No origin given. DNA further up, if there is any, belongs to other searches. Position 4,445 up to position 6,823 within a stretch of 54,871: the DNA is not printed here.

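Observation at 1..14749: One co-directional ~14.7 kb gene string joins a compacted type IV pilus machine to T9SS-sorted surface proteins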

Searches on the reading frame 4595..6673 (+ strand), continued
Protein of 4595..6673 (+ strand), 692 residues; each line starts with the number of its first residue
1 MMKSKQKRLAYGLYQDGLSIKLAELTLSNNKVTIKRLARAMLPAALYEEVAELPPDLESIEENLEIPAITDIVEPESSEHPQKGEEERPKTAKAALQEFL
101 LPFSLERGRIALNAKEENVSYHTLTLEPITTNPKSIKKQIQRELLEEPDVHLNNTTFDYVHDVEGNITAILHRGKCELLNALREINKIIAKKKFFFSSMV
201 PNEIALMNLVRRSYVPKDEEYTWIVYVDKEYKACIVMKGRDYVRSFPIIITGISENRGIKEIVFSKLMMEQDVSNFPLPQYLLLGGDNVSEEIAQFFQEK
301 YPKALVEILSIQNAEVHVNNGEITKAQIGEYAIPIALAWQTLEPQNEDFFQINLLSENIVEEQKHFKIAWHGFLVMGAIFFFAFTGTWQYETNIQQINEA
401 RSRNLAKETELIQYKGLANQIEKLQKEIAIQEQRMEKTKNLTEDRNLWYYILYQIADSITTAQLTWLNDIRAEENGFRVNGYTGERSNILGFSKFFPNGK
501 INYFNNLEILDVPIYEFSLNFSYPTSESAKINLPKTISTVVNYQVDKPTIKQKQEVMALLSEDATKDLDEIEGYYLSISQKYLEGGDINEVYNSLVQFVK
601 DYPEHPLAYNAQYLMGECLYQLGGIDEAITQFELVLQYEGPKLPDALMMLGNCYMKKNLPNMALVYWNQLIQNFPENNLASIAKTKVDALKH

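Call 41: search_protein_families(library=pfam, proteins=[L005:20317-22530:+, L021:16091-18400:+, L025:19573-21774:+, L039:20233-22437:+, L043:15417-17609:+, L045:14156-16519:+, L048:11223-13421:+, L058:19795-21972:+, L013:13711-15327:+, L002:20509-21165:+], max_evalue=0.01)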
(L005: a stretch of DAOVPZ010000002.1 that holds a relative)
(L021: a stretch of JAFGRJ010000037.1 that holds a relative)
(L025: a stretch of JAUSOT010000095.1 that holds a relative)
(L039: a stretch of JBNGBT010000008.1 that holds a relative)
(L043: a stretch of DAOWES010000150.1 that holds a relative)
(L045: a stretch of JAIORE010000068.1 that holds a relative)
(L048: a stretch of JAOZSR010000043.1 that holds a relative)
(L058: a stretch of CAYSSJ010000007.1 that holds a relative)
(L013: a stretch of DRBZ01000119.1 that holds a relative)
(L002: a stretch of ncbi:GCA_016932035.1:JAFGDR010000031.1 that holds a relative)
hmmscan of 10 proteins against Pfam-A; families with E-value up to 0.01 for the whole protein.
L005:20317-22530:+ (737 aa): 2 families
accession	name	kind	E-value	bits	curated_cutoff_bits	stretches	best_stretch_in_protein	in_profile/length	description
PF18962.6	Por_Secre_tail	-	3.7e-07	30.8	27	1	668-735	11-75/75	Secretion system C-terminal sorting domain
PF13620.12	CarboxypepD_reg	-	2.3e-05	25.1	32.3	1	169-219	31-81/82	Carboxypeptidase regulatory-like domain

L021:16091-18400:+ (769 aa): 5 families
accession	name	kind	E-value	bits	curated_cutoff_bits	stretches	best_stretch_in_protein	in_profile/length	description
PF00963.24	Cohesin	-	1.6e-15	57.9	24.1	2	545-670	2-138/139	Cohesin domain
PF13620.12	CarboxypepD_reg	-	3.2e-10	40.7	32.3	2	363-410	1-50/82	Carboxypeptidase regulatory-like domain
PF18962.6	Por_Secre_tail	-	9.1e-08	32.7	27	1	692-765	3-73/75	Secretion system C-terminal sorting domain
PF13715.12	CarbopepD_reg_2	-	0.00021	21.7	32.2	0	364-410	1-46/88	CarboxypepD_reg-like domain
PF00404.24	Dockerin_1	-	0.0049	17.5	22.9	0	424-468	11-55/57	Dockerin type I domain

L025:19573-21774:+ (733 aa): 4 families
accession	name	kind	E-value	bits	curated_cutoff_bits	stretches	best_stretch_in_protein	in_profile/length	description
PF18962.6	Por_Secre_tail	-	8.7e-08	32.8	27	1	649-729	1-73/75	Secretion system C-terminal sorting domain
PF13620.12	CarboxypepD_reg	-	4.6e-05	24.1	32.3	1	170-216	35-81/82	Carboxypeptidase regulatory-like domain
PF13585.12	CHU_C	-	0.0004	20.9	27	1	666-723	26-76/86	CHU_C Type IX secretion signal domain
PF13860.13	FlgD_ig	-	0.0016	18.8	27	1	666-720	22-75/79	FlgD Ig-like domain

L039:20233-22437:+ (734 aa): 3 families
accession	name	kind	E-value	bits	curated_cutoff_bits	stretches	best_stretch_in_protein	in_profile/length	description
PF18962.6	Por_Secre_tail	-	1.7e-09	38.3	27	1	652-731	2-74/75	Secretion system C-terminal sorting domain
PF13585.12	CHU_C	-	0.00016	22.2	27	1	652-721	10-72/86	CHU_C Type IX secretion signal domain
PF13620.12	CarboxypepD_reg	-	0.0063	17.3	32.3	0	168-212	29-74/82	Carboxypeptidase regulatory-like domain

L043:15417-17609:+ (730 aa): 6 families
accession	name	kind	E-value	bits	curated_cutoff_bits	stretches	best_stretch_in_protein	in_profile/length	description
PF13860.13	FlgD_ig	-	1.3e-09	38.3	27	1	654-717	10-76/79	FlgD Ig-like domain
PF18962.6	Por_Secre_tail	-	5e-08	33.6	27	1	638-727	1-74/75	Secretion system C-terminal sorting domain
PF13620.12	CarboxypepD_reg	-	7.9e-08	33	32.3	1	155-214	18-81/82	Carboxypeptidase regulatory-like domain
PF13585.12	CHU_C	-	0.0001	22.8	27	0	645-720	9-76/86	CHU_C Type IX secretion signal domain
PF13715.12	CarbopepD_reg_2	-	0.00011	22.5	32.2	1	153-213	16-75/88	CarboxypepD_reg-like domain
PF17957.7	Big_7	-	0.0017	19.4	24.1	1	127-186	4-70/70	Bacterial Ig domain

L045:14156-16519:+ (787 aa): 8 families
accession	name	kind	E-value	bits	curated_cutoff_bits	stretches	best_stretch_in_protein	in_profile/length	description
PF13620.12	CarboxypepD_reg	-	1e-14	55.1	32.3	1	163-237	2-81/82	Carboxypeptidase regulatory-like domain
PF00963.24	Cohesin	-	6.2e-14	52.8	24.1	2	254-371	11-138/139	Cohesin domain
PF13715.12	CarbopepD_reg_2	-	1.6e-10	41.3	32.2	2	163-240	1-79/88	CarboxypepD_reg-like domain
PF13860.13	FlgD_ig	-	1.8e-07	31.4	27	1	718-773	19-74/79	FlgD Ig-like domain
PF18962.6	Por_Secre_tail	-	1.4e-06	28.9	27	1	704-784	2-74/75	Secretion system C-terminal sorting domain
PF13585.12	CHU_C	-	0.00015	22.3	27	1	720-782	25-81/86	CHU_C Type IX secretion signal domain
PF08400.16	phage_tail_N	-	0.00083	19.8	26.6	1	178-237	32-91/134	Prophage tail fibre N-terminal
PF00404.24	Dockerin_1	-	0.0031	18.1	22.9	0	439-482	12-55/57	Dockerin type I domain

L048:11223-13421:+ (732 aa): 3 families
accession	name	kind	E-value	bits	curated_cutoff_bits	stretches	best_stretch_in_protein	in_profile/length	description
PF13860.13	FlgD_ig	-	2.1e-06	28.1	27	1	668-719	24-75/79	FlgD Ig-like domain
PF13585.12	CHU_C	-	2.8e-05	24.6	27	1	663-719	23-72/86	CHU_C Type IX secretion signal domain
PF18962.6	Por_Secre_tail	-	2.9e-05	24.7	27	1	649-729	2-74/75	Secretion system C-terminal sorting domain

L058:19795-21972:+ (725 aa): 3 families
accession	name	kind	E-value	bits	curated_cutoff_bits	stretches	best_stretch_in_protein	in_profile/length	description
PF13860.13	FlgD_ig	-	3.3e-10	40.2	27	1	654-713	14-76/79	FlgD Ig-like domain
PF13620.12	CarboxypepD_reg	-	5.2e-08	33.6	32.3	1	133-210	2-81/82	Carboxypeptidase regulatory-like domain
PF18962.6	Por_Secre_tail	-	1.7e-06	28.6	27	1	642-722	2-74/75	Secretion system C-terminal sorting domain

L013:13711-15327:+ (538 aa): 3 families
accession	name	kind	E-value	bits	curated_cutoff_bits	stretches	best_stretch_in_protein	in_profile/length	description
PF18962.6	Por_Secre_tail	-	2.4e-09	37.8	27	1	455-534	2-74/75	Secretion system C-terminal sorting domain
PF13585.12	CHU_C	-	0.00064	20.2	27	1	471-530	25-78/86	CHU_C Type IX secretion signal domain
PF13860.13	FlgD_ig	-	0.002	18.5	27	1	469-526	19-77/79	FlgD Ig-like domain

L002:20509-21165:+ (218 aa): 0 families

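Call 64: search_protein_families(library=pfam, proteins=[L001:1538-1969:+, L001:2104-3447:+, L001:3522-5300:+, L001:5303-5713:+, L002:6942-7841:+, L002:4104-6020:+, L002:6030-6920:+], max_evalue=1)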
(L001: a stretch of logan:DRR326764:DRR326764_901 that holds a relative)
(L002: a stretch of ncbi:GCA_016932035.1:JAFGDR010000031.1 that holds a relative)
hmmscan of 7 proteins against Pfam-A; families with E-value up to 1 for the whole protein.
L001:1538-1969:+ (143 aa): 1 family
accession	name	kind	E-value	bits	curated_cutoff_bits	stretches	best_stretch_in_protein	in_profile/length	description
PF07523.18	Big_3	-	0.098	13.4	21.2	1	78-109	36-67/68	Bacterial Ig-like domain (group 3)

L001:2104-3447:+ (447 aa): 1 family
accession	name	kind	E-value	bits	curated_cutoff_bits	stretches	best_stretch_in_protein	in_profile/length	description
PF00482.28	T2SSF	-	8.9e-25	87.5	25.2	2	117-230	8-122/125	Type II secretion system (T2SS), protein F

L001:3522-5300:+ (592 aa): 23 families
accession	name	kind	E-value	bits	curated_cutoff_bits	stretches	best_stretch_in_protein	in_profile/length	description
PF00437.27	T2SSE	-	7.1e-97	324.8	24.9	1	196-586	5-369/370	Type II/IV secretion system protein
PF25199.1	nSTAND_NTPase5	-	3.2e-07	30.7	34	1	327-380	26-81/145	Novel STAND NTPase 5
PF20720.3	nSTAND3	-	4.5e-05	23.6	27.2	1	336-380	12-56/155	Novel STAND NTPase 3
PF13555.12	AAA_29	-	5.7e-05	23.2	27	1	340-370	21-50/61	P-loop containing region of AAA domain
PF13191.12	AAA_16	-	0.00029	21.8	32.6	1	337-407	20-85/167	AAA ATPase domain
PF13476.12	AAA_23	-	0.00078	20.6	27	1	340-367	18-45/201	AAA domain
PF04851.21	ResIII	-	0.0013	19.1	22.5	1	326-373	8-57/164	Type III restriction enzyme, res subunit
PF00005.33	ABC_tran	-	0.0031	18.6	25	1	342-376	12-45/137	ABC transporter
PF13401.12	AAA_22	-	0.004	17.9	27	1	339-365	3-29/130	AAA domain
PF07728.20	AAA_5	-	0.0043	17.5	22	1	344-444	2-104/139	AAA domain (dynein-related subfamily)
PF13086.12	AAA_11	-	0.0047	17.2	27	1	333-376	9-59/257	AAA domain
PF03215.21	Rad17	-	0.0083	16.5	23.8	1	338-358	42-62/186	Rad17 P-loop domain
PF00270.35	DEAD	-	0.026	14.7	26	1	332-368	6-41/167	DEAD/DEAH box helicase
PF13604.12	AAA_30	-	0.035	14.3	27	1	334-361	10-38/191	AAA domain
PF13173.12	AAA_14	-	0.039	14.4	27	1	341-382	2-44/129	AAA domain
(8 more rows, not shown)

L001:5303-5713:+ (136 aa): 0 families

L002:6942-7841:+ (299 aa): 4 families
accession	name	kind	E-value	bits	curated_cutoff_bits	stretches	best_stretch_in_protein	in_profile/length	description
PF25323.1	6TM_PilS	-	9.3e-07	29.1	27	1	38-177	41-177/189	PilS-like transmembrane domain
PF00512.31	HisKA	-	1.2e-05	25.6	26.9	1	230-290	6-63/66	His Kinase A (phospho-acceptor) domain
PF19529.4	DUF6057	-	0.0013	18.1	29.8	1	20-188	99-261/569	Family of unknown function (DUF6057)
PF02109.21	DAD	-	0.0075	17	27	1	24-92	28-103/109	DAD family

L002:4104-6020:+ (638 aa): 4 families
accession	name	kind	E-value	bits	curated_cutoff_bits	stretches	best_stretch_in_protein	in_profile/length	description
PF23981.1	DUF7305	-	1.8e-15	57.8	27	2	245-368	51-176/185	Domain of unknown function (DUF7305)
PF04519.19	Bactofilin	-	0.0015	19.1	27.9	1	323-408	19-95/98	Polymer-forming cytoskeletal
PF10833.13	DUF2572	-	0.0022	18.2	23.8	1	309-370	135-193/219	Protein of unknown function (DUF2572)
PF10988.14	DUF2807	-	0.0064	16.7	24.2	2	322-406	90-175/181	Putative auto-transporter adhesin, head GIN domain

L002:6030-6920:+ (296 aa): 3 families
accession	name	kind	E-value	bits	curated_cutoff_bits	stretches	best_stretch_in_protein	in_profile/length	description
PF11337.13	DUF3139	-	0.14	13.2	27.3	1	3-69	5-77/83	Protein of unknown function (DUF3139)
PF07203.16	DUF1412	-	0.19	12.3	25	0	123-144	11-32/53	Protein of unknown function (DUF1412)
PF19878.5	DUF6351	-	0.28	10.2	22.4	1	36-65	398-427/655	Tannase-like family of unknown function (DUF6351)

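Call 71: predict_structure(alignment_id=A1)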
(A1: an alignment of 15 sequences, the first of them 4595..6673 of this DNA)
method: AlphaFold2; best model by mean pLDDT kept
length: 692 residues; sequences in the alignment: 15
mean_pLDDT: 76.7   pTM: 0.52
mean pLDDT of the five models: 76.7, 74.8, 71.7, 71.0, 69.0
residues with pLDDT >= 90: 170; 70-90: 346; 50-70: 90; < 50: 86
segments of 3 or more residues with pLDDT < 50: 1-4, 50-88, 437-444, 534-565
pLDDT, mean of each block of 10 residues (from residue 1): 63 92 90 90 76 40 35 33 43 86 84 87 71 79 66 75 83 82 67 73 94 85 91 92 87 67 89 85 91 92 91 66 83 94 88 81 64 80 86 81 75 73 74 55 54 72 73 77 81 77 80 82 68 45 38 34 54 89 88 92 86 95 91 87 93 92 91 88 91 71
secondary structure, 60 per line:
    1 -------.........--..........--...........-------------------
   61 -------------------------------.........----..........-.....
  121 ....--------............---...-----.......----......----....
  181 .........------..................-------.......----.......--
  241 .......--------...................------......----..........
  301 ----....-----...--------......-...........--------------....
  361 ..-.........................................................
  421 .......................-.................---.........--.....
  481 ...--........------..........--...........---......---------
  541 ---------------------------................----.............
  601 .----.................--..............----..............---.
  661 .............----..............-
elements in order (helices of 4 or more, strands of 3 or more residues): E8-16 E19-28 E31-41 H92-100 E108-114 E119-124 H133-144 E156-162 E167-172 H177-189 E196-201 H202-213 E221-227 E232-238 E241-247 H256-274 E281-286 H291-300 E305-308 E314-316 H325-330 H332-342 H357-362 H364-443 H445-461 E465-473 E476-483 H486-493 E500-509 E512-522 H526-531 H568-583 H588-601 H606-622 H625-638 H643-656 H660-673 H678-691

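Call 73: fold_search(model_id=the predicted structure, library=pdb)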
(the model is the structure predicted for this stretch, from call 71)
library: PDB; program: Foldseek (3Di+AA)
matches with E <= 10: 1591; with E <= 0.001: 142
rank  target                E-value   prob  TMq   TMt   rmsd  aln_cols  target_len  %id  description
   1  5eou_B                5.0e-14  1.00  0.36  0.65   6.9       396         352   14  Pseudomonas aeruginosa PilM:PilN1-12 bound to ATP (released 2016-04-27)
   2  5eox_B                9.2e-14  1.00  0.33  0.59   7.7       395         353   13  Pseudomonas aeruginosa PilM bound to ADP (released 2016-04-27)
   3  5eou_A                4.1e-13  1.00  0.33  0.63   7.3       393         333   14  Pseudomonas aeruginosa PilM:PilN1-12 bound to ATP (released 2016-04-27)
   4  5eox_A                6.4e-13  1.00  0.32  0.57   9.0       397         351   14  Pseudomonas aeruginosa PilM bound to ADP (released 2016-04-27)
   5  5eoy_A                1.0e-12  1.00  0.32  0.58   8.1       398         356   14  Pseudomonas aeruginosa SeMet-PilM bound to ADP (released 2016-04-27)
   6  5eoy_B                1.2e-12  1.00  0.32  0.57   8.1       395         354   13  Pseudomonas aeruginosa SeMet-PilM bound to ADP (released 2016-04-27)
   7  5eq6_B                2.1e-12  1.00  0.32  0.57   8.8       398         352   15  Pseudomonas aeruginosa PilM bound to AMP-PNP (released 2016-04-27)
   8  5eq6_A                2.7e-12  1.00  0.31  0.55   8.3       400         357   14  Pseudomonas aeruginosa PilM bound to AMP-PNP (released 2016-04-27)
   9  2ych_A                3.5e-11  1.00  0.33  0.62   7.5       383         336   15  PilM-PilN type IV pilus biogenesis complex (released 2011-05-11)
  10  3jc8_Ma               5.9e-10  1.00  0.34  0.63   6.5       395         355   11  Architectural model of the type IVa pilus machine in a piliated state (released 2016-03-16)
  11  1e4g                  1.2e-08  1.00  0.29  0.48   8.2       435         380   10  FtsA (ATP-bound form) from Thermotoga maritima (released 2000-10-18)
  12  3wt0_D                7.8e-08  1.00  0.28  0.47   9.3       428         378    8  Crystal Structure Analysis of Cell Division Protein (released 2015-04-29)
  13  1e4f                  9.7e-08  1.00  0.28  0.47   9.4       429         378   11  FtsA (apo form) from Thermotoga maritima (released 2000-10-18)
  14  3wt0_C                1.4e-07  1.00  0.28  0.48   9.1       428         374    7  Crystal Structure Analysis of Cell Division Protein (released 2015-04-29)
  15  3wqt_C                1.5e-07  1.00  0.28  0.48   8.4       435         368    6  Staphylococcus aureus FtsA complexed with AMPPNP (released 2014-10-08)
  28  2xev_B                4.5e-06  1.00  0.16  0.86   1.7       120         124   20  Crystal structure of the TPR domain of Xanthomonas campestris ybgF (released 2010-09-15)
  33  2xev_A                1.6e-05  1.00  0.16  0.86   1.8       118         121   20  Crystal structure of the TPR domain of Xanthomonas campestris ybgF (released 2010-09-15)
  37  2xev_C                2.6e-05  1.00  0.16  0.87   1.6       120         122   20  Crystal structure of the TPR domain of Xanthomonas campestris ybgF (released 2010-09-15)
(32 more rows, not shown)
